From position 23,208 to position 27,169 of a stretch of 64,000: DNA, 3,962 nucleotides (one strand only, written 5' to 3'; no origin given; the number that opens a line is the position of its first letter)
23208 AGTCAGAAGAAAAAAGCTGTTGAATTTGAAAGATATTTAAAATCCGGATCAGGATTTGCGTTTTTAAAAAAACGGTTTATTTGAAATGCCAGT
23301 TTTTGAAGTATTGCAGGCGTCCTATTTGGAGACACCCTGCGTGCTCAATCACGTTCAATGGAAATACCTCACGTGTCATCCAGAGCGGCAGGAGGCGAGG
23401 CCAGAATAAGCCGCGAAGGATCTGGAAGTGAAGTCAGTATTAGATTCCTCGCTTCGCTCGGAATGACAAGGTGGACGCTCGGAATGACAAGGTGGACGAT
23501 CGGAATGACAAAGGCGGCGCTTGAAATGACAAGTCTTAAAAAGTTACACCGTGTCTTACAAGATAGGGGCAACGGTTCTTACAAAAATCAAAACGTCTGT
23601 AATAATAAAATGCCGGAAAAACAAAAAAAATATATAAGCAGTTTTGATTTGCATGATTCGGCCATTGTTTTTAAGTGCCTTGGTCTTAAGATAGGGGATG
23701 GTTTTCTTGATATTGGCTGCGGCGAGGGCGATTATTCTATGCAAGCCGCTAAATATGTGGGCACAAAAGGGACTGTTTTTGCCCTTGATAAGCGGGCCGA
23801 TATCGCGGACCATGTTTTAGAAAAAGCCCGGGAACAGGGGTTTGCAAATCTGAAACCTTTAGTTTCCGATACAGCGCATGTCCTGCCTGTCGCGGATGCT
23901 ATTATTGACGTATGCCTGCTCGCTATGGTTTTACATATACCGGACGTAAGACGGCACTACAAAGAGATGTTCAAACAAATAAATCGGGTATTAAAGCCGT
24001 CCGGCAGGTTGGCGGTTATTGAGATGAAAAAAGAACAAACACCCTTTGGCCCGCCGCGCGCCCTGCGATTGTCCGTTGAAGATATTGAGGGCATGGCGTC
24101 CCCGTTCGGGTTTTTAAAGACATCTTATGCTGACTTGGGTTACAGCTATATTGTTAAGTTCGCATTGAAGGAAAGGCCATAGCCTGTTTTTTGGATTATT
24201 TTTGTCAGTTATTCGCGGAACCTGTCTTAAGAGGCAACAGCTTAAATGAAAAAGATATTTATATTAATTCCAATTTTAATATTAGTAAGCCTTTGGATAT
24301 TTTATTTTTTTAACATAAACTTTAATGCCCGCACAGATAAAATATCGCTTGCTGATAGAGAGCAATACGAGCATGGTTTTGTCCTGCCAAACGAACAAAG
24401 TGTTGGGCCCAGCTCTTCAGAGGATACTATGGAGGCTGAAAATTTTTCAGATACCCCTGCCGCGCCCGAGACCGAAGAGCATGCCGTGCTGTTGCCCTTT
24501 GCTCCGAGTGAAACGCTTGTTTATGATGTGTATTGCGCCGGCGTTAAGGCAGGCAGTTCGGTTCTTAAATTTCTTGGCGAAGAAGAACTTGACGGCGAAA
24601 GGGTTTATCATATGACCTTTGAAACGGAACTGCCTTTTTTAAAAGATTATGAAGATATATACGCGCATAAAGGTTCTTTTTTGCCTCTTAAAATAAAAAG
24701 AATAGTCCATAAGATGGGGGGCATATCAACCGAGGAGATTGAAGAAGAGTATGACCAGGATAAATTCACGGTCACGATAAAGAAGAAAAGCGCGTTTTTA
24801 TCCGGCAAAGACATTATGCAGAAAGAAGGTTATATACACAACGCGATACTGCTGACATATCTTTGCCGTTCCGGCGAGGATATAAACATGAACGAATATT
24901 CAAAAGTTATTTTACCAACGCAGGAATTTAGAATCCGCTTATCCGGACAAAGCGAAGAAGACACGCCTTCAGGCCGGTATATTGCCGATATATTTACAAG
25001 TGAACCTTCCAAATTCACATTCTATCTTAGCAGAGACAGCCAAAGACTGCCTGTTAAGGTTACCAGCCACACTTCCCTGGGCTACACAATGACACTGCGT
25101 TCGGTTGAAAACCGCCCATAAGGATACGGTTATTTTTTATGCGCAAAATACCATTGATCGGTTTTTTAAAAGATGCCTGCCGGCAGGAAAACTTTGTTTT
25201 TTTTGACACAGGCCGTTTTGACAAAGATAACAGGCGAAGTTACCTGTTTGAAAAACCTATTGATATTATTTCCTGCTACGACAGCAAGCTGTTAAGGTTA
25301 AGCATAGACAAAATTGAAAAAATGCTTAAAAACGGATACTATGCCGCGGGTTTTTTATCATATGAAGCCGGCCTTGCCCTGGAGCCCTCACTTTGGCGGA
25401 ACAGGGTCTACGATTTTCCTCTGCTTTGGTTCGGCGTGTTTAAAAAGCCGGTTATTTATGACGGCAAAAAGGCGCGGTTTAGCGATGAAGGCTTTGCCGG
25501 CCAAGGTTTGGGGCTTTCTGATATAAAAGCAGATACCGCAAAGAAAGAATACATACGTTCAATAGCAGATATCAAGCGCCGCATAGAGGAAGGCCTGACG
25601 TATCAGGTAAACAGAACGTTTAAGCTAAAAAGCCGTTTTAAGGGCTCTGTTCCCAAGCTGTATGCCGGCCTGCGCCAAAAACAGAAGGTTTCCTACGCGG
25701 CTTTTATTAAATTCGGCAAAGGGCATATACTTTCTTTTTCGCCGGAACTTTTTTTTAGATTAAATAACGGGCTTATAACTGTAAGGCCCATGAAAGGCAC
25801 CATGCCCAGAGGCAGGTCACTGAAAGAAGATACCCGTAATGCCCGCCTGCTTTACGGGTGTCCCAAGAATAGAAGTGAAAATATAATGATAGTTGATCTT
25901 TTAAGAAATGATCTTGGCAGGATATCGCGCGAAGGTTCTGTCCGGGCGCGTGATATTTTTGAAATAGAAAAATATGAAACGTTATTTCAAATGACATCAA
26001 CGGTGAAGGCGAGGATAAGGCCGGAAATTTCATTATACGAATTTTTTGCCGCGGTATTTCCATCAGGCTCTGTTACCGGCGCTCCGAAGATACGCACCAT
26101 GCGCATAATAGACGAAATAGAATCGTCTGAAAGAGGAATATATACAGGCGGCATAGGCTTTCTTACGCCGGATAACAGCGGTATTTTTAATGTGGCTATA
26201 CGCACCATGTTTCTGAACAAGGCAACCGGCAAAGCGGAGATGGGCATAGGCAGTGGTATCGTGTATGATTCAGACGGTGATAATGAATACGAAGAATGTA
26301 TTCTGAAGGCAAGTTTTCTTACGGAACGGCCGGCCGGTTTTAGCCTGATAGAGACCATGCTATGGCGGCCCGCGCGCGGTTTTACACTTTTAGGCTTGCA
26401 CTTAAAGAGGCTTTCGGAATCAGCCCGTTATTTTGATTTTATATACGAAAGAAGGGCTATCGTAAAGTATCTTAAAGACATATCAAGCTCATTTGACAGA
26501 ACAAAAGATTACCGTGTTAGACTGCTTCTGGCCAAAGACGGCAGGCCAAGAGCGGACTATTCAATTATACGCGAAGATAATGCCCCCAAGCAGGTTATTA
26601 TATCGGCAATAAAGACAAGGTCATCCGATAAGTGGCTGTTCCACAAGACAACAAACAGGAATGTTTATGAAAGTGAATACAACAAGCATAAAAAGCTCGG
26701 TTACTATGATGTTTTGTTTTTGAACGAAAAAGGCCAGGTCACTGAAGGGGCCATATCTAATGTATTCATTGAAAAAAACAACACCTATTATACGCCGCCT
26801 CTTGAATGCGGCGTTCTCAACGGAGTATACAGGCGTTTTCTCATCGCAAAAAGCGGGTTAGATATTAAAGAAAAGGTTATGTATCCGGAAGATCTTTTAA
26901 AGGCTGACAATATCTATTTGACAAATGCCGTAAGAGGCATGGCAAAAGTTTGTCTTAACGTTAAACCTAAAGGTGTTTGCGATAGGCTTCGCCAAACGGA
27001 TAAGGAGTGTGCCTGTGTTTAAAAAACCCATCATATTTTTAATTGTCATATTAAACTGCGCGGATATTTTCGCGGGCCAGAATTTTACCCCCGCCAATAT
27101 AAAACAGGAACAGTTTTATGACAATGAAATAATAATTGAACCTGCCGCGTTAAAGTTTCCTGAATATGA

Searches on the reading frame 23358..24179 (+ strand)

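Call 82: search_protein_families(library=pfam, proteins=[window:23358-24179:+], max_evalue=0.0001)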
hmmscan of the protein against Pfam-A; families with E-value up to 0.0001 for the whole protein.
window:23358-24179:+ (274 aa): 9 families
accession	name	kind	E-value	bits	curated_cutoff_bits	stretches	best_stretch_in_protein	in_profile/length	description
PF13847.12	Methyltransf_31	-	4.8e-16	59.2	27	1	115-225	6-114/145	Methyltransferase domain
PF01209.24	Ubie_methyltran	-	5.2e-16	59.1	20.1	1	94-228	27-159/233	ubiE/COQ5 methyltransferase family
PF13649.12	Methyltransf_25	-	5e-14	53.2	27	1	117-216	2-97/97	Methyltransferase domain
PF08241.18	Methyltransf_11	-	1.5e-12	48.4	21.2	1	117-219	1-94/95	Methyltransferase domain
PF01135.25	PCMT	-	8.7e-07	29.4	20.3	1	75-171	38-132/210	Protein-L-isoaspartate(D-aspartate) O-methyltransferase (PCMT)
PF02390.23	Methyltransf_4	-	8.7e-07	29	24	1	116-218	5-113/173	Putative methyltransferase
PF08242.18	Methyltransf_12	-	9.7e-07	29.9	30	1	117-218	1-98/98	Methyltransferase domain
PF00891.24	Methyltransf_2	-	7.1e-06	26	22.3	1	116-238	66-182/210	O-methyltransferase domain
PF02353.26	CMAS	-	1.6e-05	24.8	27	1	102-221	52-165/273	Mycolic acid cyclopropane synthetase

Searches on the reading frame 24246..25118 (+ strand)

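Call 82: search_protein_families(library=pfam, proteins=[window:24246-25118:+], max_evalue=0.0001)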
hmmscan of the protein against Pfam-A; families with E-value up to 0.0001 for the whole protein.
window:24246-25118:+ (291 aa): 1 family
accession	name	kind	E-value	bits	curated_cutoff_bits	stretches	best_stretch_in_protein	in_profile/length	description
PF11306.15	DUF3108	-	5.7e-08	33.3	26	1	93-284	2-208/209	Protein of unknown function (DUF3108)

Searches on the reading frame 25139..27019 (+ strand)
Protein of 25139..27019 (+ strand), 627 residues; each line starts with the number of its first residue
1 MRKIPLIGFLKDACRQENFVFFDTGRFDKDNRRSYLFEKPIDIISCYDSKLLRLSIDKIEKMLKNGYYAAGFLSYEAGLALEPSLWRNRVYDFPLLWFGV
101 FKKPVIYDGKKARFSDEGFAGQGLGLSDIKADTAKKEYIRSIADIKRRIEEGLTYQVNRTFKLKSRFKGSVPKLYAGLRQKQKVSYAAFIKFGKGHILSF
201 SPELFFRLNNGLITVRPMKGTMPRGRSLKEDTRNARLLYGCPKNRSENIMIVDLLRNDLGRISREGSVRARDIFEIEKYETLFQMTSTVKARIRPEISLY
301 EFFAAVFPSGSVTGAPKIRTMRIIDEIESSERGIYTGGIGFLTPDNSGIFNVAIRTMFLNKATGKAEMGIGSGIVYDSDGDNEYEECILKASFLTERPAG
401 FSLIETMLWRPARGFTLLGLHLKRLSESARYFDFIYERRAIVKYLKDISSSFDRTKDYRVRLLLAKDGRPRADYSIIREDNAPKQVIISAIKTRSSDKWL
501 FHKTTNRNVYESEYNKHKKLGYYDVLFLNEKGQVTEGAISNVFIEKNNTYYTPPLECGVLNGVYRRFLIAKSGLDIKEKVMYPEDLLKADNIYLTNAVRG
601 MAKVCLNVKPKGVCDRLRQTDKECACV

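Call 82: search_protein_families(library=pfam, proteins=[window:25139-27019:+], max_evalue=0.0001)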
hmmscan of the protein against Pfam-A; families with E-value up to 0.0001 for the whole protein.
window:25139-27019:+ (627 aa): 2 families
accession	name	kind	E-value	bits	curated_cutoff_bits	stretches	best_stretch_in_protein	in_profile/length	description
PF00425.24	Chorismate_bind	-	1.4e-79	267.7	27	1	135-390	2-257/257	chorismate binding enzyme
PF01063.24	Aminotran_4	-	3.1e-40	138.8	28.5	1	403-604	2-220/223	Amino-transferase class IV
